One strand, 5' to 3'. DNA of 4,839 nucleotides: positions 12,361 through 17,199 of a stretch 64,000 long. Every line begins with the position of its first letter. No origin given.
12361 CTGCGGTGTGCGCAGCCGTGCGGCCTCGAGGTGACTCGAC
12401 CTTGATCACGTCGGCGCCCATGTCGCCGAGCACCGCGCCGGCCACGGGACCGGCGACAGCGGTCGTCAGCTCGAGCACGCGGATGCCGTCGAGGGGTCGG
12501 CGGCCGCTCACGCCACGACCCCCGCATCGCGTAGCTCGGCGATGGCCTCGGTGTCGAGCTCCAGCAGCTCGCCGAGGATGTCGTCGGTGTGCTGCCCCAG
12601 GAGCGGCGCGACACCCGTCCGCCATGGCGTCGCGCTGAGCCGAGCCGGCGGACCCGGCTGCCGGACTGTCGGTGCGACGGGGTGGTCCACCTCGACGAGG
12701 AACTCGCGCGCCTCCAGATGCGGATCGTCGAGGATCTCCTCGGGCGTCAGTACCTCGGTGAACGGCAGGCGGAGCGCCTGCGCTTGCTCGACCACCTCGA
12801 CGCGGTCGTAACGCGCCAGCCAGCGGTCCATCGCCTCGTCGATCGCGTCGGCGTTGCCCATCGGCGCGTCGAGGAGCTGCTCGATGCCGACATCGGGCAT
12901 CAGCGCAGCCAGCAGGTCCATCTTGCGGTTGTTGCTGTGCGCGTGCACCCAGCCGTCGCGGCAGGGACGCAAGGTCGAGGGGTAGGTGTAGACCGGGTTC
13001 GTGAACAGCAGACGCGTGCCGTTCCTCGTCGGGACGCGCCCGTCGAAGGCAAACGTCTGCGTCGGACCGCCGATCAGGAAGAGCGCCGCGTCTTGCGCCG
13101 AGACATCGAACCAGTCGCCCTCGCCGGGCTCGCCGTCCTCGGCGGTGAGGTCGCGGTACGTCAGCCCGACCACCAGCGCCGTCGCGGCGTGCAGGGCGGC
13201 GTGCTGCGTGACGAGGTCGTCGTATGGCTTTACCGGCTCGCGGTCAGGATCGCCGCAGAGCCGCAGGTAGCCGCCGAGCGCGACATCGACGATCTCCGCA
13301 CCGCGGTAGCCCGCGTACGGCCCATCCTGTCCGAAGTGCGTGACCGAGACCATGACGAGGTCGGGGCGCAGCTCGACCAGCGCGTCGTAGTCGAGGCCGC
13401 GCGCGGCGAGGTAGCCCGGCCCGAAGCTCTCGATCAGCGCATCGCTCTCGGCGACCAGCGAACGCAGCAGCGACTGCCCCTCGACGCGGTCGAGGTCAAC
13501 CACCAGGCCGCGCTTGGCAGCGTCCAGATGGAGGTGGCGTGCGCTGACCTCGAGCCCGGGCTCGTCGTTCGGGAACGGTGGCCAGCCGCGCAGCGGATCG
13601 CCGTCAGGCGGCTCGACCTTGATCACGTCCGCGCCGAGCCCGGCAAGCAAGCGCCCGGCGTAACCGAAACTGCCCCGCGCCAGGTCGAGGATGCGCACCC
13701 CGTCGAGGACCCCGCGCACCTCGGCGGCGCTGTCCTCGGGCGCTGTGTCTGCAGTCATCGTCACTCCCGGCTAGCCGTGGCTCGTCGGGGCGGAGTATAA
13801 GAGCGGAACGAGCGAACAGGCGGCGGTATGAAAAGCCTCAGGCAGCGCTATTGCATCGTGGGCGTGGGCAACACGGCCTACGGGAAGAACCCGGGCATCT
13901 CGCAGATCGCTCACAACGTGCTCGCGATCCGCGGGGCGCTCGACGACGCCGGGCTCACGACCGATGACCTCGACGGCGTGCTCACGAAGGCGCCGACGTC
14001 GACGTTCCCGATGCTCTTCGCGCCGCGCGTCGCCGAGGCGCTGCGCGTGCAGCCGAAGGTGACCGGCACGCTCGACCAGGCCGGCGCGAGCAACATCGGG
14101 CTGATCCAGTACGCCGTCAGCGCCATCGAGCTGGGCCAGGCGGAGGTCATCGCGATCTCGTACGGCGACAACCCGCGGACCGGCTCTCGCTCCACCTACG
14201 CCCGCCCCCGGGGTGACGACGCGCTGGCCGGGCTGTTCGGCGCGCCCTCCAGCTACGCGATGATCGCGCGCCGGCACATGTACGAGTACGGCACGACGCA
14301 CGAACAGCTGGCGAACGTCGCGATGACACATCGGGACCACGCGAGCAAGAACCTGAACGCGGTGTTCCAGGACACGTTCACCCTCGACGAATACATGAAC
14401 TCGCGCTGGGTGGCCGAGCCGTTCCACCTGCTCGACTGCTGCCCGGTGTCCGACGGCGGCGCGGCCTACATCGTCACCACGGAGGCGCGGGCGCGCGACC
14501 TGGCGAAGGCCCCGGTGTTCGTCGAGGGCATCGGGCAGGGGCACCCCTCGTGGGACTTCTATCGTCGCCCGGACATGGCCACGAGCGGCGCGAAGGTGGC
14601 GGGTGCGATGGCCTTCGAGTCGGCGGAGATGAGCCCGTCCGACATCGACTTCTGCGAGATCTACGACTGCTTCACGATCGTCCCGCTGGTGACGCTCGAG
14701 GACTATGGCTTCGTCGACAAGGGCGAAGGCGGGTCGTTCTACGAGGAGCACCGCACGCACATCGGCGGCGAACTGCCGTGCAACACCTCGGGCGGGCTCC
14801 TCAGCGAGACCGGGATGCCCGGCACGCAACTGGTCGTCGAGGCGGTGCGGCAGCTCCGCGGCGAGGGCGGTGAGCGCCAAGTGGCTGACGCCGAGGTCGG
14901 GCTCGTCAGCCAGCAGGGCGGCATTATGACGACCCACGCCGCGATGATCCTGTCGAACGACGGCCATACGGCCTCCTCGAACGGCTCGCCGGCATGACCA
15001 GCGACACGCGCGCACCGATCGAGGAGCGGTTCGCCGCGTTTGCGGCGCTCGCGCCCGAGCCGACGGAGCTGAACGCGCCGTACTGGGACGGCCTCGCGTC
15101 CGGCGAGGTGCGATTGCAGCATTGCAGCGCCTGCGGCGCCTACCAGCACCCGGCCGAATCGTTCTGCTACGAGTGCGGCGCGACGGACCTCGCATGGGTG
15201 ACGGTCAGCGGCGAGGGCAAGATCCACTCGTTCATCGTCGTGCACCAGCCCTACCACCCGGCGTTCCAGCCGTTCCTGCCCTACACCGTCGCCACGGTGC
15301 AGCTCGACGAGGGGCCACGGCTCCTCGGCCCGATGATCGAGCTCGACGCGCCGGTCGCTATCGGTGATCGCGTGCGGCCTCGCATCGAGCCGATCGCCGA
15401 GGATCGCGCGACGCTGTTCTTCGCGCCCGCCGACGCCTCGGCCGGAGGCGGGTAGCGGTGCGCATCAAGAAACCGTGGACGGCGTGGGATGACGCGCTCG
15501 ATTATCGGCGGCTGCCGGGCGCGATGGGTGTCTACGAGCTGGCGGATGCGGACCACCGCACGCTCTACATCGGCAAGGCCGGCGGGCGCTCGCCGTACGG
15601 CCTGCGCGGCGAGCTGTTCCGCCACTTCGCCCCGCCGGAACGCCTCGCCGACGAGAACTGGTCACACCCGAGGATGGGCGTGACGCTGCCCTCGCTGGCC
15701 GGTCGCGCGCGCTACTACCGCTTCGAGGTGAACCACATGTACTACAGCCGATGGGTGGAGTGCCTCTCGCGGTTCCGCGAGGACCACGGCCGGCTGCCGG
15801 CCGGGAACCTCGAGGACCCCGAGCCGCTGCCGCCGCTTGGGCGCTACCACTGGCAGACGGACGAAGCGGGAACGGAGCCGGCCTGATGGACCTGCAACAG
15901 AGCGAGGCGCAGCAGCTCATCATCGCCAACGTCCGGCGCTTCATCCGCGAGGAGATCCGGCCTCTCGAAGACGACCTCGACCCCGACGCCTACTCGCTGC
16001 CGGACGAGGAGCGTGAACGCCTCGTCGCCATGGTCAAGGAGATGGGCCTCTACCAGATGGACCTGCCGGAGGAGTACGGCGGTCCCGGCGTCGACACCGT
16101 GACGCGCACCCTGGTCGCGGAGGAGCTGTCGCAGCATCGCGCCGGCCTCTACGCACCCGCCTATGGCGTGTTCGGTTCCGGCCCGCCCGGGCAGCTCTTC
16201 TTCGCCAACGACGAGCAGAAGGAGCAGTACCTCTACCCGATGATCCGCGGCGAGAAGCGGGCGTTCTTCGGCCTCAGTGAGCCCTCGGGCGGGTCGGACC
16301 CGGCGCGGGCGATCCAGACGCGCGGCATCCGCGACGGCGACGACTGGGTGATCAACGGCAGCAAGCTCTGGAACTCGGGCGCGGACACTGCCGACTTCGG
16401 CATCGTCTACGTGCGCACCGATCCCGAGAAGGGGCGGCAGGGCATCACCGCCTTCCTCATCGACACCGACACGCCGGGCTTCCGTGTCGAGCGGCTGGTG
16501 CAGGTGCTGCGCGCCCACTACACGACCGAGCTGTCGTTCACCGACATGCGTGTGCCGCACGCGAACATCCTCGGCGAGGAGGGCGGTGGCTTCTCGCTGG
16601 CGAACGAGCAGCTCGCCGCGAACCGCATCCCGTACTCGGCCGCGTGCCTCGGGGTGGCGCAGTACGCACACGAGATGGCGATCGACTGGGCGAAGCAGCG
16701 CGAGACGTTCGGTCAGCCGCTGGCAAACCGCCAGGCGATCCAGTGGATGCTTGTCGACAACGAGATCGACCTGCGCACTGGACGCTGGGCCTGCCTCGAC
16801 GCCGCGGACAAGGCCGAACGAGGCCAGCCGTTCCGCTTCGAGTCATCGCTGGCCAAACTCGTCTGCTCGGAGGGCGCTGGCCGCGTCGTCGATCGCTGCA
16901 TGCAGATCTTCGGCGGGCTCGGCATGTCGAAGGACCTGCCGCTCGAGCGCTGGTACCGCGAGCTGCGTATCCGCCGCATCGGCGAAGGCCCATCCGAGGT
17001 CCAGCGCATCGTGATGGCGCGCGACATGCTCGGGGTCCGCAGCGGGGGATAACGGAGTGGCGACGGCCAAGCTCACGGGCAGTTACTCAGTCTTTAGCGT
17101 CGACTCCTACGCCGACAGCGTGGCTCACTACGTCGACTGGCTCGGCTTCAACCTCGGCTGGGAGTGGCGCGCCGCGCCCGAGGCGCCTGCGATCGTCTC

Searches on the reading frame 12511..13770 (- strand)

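Call 30: search_protein_families(library=pfam, proteins=[window:12511-13770:-], max_evalue=0.00001)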
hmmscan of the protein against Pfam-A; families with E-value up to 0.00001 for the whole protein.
window:12511-13770:- (420 aa): 1 family
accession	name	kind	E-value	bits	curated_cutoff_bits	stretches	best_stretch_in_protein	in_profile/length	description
PF02515.22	CoA_transf_3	-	2.2e-72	244.7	23.3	1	22-395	1-366/366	CoA-transferase family III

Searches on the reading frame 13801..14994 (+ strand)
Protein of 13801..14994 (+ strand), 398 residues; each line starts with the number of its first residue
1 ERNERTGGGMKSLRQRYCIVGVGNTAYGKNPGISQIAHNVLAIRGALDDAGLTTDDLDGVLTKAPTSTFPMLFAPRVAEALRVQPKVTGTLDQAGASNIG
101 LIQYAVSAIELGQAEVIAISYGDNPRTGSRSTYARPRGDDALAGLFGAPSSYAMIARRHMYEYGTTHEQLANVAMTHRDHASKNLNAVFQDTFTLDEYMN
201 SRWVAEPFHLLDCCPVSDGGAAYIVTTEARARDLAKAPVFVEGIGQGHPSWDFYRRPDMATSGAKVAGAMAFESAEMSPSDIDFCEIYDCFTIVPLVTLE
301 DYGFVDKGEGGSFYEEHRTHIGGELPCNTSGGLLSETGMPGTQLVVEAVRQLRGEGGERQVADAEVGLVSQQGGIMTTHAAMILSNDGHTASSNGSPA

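Call 30: search_protein_families(library=pfam, proteins=[window:13801-14994:+], max_evalue=0.00001)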
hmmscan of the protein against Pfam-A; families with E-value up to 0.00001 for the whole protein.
window:13801-14994:+ (398 aa): 1 family
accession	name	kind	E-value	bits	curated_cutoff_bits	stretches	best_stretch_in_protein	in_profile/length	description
PF22691.2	Thiolase_C_1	-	9.3e-53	178.3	28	1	245-386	1-144/144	Thiolase C-terminal domain-like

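Call 43: find_encoding_contigs(protein=window:13828-14994:+, flank=10000, max_places=6)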
Protein window:13828-14994:+ (389 aa): no gene with exactly this product is on record in the collection.

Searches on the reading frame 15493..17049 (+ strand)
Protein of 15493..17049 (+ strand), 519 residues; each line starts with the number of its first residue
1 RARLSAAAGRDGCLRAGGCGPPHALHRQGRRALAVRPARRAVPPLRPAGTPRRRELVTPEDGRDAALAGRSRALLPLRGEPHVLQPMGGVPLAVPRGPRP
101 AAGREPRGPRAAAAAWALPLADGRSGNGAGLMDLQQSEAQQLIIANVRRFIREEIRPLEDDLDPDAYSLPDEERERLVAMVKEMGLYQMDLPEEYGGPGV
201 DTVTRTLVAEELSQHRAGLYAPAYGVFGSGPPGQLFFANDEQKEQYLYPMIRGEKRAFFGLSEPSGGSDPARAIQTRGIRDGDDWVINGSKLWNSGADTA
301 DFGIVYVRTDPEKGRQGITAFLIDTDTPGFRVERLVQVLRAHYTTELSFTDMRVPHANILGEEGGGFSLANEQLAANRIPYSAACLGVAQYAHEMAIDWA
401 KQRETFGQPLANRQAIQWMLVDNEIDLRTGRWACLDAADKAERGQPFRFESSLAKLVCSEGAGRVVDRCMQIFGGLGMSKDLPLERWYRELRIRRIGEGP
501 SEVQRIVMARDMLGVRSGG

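Call 30: search_protein_families(library=pfam, proteins=[window:15493-17049:+], max_evalue=0.00001)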
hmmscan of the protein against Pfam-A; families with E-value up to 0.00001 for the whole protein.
window:15493-17049:+ (519 aa): 4 families
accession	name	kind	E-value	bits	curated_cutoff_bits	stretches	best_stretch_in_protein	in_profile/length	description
PF00441.29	Acyl-CoA_dh_1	-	3.5e-43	147.8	22.4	1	364-512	1-149/150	Acyl-CoA dehydrogenase, C-terminal domain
PF02771.21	Acyl-CoA_dh_N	-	1.8e-21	77.1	22.9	1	137-254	1-113/113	Acyl-CoA dehydrogenase, N-terminal domain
PF02770.24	Acyl-CoA_dh_M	-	1.7e-19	70.3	33.3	1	259-351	2-96/97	Acyl-CoA dehydrogenase, middle domain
PF08028.16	Acyl-CoA_dh_2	-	5.5e-15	56.3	22.7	1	382-493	4-125/134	Acyl-CoA dehydrogenase, C-terminal domain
